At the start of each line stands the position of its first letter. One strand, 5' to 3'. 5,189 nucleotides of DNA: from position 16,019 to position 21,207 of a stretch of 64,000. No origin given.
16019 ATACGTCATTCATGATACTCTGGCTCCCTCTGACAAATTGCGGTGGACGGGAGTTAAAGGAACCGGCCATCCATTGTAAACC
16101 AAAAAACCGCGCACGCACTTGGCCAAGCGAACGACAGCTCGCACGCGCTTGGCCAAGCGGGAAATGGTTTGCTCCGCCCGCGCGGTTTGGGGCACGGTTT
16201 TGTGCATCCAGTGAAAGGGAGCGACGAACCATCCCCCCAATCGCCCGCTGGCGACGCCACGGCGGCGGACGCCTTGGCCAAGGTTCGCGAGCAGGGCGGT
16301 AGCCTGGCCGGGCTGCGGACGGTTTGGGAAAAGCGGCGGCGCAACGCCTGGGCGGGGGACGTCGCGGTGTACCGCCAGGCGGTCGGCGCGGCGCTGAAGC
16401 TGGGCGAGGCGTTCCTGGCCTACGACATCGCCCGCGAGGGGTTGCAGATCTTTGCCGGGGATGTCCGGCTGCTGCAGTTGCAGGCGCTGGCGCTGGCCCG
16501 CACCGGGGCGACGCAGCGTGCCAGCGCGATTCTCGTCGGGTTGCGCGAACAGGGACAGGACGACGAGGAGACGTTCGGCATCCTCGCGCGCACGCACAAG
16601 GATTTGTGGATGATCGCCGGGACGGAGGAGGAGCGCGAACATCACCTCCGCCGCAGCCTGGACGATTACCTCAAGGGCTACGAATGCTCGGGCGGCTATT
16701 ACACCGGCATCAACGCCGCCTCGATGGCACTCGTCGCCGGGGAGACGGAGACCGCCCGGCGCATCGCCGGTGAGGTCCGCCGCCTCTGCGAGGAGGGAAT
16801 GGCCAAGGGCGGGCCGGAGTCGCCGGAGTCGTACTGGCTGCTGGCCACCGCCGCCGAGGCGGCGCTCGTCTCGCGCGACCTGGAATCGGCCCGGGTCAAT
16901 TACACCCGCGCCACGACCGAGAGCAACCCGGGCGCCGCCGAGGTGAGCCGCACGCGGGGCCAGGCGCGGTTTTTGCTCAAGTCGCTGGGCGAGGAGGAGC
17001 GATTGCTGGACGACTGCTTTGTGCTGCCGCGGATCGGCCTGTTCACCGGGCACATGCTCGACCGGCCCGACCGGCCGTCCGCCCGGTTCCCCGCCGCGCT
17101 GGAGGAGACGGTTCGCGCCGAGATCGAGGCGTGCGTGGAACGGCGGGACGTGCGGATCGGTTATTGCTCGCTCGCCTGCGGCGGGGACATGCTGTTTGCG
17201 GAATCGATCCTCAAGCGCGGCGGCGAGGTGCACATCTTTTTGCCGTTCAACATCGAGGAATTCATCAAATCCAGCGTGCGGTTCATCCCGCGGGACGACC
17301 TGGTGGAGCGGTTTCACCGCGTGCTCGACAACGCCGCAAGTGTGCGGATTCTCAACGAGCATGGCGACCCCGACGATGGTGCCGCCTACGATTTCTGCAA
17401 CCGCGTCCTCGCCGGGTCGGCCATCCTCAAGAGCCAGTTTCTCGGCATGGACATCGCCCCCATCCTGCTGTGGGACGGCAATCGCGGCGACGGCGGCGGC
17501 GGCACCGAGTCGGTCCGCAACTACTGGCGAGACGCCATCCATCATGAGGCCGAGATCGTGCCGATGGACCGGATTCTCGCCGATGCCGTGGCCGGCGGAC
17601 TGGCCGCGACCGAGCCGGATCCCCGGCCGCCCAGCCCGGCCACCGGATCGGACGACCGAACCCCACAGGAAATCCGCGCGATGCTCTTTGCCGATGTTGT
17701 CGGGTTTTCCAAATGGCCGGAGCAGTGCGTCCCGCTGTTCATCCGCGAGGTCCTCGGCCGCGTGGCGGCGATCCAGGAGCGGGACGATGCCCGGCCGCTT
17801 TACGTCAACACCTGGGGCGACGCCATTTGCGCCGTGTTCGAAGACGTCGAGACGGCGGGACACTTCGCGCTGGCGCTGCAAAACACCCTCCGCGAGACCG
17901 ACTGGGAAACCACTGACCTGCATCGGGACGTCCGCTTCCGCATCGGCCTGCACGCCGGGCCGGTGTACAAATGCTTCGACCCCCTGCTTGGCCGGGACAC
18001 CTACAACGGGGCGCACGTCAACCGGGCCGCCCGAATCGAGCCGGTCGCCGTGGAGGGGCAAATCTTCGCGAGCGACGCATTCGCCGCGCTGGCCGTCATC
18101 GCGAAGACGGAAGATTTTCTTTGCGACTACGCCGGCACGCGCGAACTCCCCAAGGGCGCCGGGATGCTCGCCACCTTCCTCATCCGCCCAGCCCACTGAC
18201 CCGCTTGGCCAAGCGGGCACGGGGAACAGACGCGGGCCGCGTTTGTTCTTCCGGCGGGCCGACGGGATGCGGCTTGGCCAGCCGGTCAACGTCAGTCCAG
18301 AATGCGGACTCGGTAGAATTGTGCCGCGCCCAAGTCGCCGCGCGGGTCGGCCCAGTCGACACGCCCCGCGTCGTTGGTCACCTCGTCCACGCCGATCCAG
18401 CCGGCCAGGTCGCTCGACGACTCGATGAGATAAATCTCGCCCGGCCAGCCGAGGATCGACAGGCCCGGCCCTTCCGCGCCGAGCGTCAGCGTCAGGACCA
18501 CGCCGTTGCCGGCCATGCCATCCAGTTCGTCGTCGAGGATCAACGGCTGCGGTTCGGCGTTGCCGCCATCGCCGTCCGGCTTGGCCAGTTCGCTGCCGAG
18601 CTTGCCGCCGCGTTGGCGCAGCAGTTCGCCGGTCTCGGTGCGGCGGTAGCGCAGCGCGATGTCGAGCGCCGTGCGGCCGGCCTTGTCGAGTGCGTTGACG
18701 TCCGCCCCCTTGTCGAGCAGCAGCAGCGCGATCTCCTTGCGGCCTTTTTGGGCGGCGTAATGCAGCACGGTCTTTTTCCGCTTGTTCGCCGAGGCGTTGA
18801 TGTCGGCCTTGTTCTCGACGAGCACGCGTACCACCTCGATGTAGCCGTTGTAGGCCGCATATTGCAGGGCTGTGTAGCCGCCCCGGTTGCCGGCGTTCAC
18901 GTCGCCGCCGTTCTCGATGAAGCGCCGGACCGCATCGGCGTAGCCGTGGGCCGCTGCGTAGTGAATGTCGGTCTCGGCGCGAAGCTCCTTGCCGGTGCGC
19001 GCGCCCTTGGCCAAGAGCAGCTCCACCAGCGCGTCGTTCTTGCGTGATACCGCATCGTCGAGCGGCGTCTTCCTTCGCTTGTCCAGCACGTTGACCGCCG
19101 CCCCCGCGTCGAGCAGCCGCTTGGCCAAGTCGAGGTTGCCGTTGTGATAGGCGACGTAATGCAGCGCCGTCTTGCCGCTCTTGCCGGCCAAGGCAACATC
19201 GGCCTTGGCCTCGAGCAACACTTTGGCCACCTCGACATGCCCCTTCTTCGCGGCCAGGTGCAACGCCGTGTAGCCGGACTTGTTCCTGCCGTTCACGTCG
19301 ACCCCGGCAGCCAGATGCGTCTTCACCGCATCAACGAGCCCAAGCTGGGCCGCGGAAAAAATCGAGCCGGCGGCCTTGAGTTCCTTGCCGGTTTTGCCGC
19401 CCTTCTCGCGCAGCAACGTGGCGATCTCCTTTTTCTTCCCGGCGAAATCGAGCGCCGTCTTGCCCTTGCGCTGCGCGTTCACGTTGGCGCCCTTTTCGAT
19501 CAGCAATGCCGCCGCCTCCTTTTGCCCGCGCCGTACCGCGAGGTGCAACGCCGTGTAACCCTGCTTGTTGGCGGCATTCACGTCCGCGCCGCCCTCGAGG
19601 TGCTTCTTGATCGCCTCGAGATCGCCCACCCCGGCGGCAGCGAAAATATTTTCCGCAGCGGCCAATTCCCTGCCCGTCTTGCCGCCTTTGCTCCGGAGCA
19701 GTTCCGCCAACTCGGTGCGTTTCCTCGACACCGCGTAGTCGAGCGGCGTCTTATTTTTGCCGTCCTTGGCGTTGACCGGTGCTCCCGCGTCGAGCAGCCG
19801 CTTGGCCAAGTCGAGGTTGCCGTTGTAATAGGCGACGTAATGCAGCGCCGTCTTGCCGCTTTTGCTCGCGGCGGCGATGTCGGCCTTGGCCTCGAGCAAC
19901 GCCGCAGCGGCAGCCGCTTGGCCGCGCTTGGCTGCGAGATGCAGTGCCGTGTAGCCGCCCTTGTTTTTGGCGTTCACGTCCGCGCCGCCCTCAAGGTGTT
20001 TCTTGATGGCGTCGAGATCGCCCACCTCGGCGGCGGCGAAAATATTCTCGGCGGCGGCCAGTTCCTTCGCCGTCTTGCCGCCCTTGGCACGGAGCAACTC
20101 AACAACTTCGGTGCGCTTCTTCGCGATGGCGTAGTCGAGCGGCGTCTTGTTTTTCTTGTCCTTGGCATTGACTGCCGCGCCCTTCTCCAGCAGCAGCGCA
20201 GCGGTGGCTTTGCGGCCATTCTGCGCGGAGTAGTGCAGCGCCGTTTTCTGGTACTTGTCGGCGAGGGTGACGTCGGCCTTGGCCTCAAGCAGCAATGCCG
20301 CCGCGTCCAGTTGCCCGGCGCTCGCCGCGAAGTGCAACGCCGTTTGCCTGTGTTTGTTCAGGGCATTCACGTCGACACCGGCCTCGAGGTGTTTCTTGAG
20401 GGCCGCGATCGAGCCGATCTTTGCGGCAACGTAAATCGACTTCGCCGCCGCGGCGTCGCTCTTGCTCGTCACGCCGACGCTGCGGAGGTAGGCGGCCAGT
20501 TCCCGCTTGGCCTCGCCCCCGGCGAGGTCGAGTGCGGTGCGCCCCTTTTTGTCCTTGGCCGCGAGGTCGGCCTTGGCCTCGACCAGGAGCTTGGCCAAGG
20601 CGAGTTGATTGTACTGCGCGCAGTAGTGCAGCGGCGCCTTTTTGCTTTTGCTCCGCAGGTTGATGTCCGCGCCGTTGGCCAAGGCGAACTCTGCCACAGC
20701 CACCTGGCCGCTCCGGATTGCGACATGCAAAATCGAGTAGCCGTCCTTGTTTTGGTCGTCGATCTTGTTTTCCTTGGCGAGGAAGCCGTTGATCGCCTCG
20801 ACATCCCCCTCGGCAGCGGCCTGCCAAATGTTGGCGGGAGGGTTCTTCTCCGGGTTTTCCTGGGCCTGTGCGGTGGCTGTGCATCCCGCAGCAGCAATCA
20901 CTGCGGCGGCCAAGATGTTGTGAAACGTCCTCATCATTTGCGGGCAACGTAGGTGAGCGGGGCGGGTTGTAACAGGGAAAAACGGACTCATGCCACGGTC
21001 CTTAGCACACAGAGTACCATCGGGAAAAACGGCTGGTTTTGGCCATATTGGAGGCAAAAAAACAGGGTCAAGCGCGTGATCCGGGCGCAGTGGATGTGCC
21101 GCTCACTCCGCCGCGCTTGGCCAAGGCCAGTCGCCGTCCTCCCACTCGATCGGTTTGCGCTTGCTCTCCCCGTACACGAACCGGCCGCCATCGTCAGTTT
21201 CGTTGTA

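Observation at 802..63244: Highly iterated palindrome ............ (up to 18 bp), a HIP1-like genome-wide signal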

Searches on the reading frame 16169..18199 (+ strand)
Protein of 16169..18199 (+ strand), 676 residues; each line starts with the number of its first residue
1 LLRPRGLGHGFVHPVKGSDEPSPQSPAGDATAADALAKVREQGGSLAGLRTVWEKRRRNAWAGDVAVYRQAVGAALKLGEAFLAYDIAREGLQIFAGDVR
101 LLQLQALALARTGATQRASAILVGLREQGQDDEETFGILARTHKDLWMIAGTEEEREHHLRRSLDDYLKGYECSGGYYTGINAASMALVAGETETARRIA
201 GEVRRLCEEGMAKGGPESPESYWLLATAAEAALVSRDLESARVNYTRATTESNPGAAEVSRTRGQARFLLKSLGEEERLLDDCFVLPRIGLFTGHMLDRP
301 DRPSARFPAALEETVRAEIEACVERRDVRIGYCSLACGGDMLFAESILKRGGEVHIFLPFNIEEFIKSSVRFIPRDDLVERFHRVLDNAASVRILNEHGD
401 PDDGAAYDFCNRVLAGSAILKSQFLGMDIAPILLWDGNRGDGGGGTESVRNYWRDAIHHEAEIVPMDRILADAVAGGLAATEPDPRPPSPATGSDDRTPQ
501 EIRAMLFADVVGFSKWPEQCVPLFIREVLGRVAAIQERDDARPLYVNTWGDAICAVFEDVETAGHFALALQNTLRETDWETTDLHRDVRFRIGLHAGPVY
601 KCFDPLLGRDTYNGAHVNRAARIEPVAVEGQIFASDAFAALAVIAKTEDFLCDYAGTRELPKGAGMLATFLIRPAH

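Call 10: search_protein_families(library=pfam, proteins=[window:16169-18199:+])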
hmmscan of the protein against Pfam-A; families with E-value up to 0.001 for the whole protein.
window:16169-18199:+ (676 aa): 3 families
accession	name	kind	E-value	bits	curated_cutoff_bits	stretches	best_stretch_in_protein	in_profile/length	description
PF20308.4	TPR-S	-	1.2e-20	74.4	27.6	1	91-186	8-101/102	Tetratricopeptide Repeats-Sensor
PF00211.25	Guanylate_cyc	-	2.3e-11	44.1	21.9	1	504-672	10-181/183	Adenylate and Guanylate cyclase catalytic domain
PF13281.12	MAP3K_TRAF_bd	-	7.6e-09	35.5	24.1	1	101-240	176-318/371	MAP3K TRAFs-binding domain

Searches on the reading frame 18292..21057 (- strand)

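Call 10: search_protein_families(library=pfam, proteins=[window:18292-21057:-])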
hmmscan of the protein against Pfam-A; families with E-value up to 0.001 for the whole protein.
window:18292-21057:- (921 aa): 7 families
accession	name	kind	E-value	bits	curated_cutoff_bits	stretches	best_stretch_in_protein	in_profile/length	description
PF12796.13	Ank_2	-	2.2e-114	374.7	27.3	10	568-658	3-89/90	Ankyrin repeats (3 copies)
PF13637.12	Ank_4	-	1.1e-102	334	22.7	14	698-747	1-50/50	Ankyrin repeats (many copies)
PF00023.36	Ank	-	3.5e-95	306.8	21.1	10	595-623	2-30/33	Ankyrin repeat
PF13857.12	Ank_5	-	1.4e-89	293.4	27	11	583-634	3-55/56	Ankyrin repeats (many copies)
PF13606.12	Ank_3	-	1.2e-69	221.3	22.3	5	727-755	2-30/30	Ankyrin repeat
PF23745.1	ANK_LRRK2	-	3.6e-17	62.9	27.5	0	106-163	31-88/130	LRRK2 ANK repeat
PF24521.3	Ank_KRIT1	-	2.6e-12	47.1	80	0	236-323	17-105/149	KRIT1 ankyrin-repeats domain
